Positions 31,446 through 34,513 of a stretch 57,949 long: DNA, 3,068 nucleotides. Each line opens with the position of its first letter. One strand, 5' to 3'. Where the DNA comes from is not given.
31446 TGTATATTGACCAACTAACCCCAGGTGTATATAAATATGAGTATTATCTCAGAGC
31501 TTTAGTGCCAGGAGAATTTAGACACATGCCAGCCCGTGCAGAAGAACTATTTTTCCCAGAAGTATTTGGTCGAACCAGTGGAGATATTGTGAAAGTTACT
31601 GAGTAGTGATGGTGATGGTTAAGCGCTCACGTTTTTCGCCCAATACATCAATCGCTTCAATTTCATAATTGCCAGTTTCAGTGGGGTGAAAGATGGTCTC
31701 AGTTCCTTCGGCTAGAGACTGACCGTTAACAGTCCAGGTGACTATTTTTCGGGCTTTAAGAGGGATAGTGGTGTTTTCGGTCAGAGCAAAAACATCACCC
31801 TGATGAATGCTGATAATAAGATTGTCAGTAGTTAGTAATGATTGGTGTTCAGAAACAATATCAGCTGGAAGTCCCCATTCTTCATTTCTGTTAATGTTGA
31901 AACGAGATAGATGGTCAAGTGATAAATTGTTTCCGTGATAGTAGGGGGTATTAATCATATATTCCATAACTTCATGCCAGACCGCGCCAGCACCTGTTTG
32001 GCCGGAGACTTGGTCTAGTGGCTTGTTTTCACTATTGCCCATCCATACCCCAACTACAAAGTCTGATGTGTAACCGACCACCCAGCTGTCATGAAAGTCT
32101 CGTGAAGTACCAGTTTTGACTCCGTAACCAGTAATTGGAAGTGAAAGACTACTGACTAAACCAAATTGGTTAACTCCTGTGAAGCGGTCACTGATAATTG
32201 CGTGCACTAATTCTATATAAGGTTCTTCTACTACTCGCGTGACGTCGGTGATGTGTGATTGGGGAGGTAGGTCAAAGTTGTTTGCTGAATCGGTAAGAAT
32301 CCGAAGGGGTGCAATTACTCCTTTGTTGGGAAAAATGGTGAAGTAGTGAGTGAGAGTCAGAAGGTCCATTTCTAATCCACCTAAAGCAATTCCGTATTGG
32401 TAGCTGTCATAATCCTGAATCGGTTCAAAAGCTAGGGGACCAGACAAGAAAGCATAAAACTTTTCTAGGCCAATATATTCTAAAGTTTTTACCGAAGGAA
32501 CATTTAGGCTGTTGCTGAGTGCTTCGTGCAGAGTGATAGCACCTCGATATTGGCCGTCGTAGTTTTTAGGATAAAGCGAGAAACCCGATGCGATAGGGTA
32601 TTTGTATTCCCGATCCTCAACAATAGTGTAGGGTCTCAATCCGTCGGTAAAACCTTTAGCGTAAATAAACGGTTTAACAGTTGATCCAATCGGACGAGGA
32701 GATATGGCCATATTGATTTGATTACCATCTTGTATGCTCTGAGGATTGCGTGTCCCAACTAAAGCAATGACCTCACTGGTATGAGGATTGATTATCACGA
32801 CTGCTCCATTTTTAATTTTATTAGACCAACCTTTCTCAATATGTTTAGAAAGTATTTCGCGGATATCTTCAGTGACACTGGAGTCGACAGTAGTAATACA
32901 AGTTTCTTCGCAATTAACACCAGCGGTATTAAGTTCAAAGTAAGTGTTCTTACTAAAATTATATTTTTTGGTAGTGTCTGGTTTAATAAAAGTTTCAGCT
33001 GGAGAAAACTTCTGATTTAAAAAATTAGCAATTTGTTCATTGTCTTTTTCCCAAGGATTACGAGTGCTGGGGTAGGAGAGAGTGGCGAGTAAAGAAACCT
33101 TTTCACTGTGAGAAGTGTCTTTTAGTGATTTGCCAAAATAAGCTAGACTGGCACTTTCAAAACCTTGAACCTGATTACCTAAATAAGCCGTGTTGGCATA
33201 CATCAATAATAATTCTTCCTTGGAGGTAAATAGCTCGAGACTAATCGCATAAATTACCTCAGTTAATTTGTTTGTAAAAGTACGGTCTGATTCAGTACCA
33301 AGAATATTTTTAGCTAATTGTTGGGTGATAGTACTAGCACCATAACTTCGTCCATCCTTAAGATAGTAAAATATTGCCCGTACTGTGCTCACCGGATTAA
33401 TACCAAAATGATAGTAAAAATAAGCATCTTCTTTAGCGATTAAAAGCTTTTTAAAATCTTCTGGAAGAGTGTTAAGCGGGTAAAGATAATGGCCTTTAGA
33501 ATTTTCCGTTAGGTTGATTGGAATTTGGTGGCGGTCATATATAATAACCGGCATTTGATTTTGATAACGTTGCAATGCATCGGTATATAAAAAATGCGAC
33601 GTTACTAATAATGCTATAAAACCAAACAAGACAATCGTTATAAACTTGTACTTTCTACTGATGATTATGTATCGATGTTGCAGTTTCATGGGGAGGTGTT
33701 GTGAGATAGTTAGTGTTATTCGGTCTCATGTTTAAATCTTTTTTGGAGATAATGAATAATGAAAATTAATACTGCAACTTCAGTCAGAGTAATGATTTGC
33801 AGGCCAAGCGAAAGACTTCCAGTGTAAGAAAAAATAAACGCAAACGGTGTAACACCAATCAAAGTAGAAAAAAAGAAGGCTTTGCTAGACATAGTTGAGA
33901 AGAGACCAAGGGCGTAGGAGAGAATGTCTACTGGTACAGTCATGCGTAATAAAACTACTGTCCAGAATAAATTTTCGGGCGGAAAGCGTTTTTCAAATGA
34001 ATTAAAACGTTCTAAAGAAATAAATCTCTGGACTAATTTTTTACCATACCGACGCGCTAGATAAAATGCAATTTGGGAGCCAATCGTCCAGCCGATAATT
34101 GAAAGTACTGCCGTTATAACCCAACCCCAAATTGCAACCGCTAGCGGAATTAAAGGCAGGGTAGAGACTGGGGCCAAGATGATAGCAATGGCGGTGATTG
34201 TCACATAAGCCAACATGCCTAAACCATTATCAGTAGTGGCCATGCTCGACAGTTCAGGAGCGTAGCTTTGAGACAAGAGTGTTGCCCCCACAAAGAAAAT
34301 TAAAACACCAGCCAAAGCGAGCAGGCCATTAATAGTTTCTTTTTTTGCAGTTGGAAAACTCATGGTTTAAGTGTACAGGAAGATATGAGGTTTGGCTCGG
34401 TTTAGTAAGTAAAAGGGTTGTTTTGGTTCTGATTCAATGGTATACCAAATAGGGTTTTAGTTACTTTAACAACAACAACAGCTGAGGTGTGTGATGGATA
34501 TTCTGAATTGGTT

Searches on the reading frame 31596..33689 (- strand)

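Call 59: search_protein_families(library=pfam, proteins=[window:31596-33689:-], max_evalue=0.001)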
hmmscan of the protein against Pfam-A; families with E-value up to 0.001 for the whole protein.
window:31596-33689:- (697 aa): 3 families
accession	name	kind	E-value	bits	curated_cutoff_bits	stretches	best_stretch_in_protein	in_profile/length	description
PF00912.28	Transgly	-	8.3e-42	143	27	1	64-217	11-164/178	Transglycosylase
PF00905.27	Transpeptidase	-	4.3e-17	62.7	22.1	1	295-568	1-291/299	Penicillin binding protein transpeptidase domain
PF06832.18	BiPBP_C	-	9.1e-06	25.9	26.8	1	625-686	14-85/90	Penicillin-Binding Protein C-terminus Family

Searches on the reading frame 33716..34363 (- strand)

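Call 59: search_protein_families(library=pfam, proteins=[window:33716-34363:-], max_evalue=0.001)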
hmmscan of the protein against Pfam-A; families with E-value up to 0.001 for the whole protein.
window:33716-34363:- (215 aa): 1 family
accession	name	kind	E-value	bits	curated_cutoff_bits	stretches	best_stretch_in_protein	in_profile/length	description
PF09335.16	VTT_dom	-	3.6e-18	66.6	33.9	1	71-183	6-122/123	VTT domain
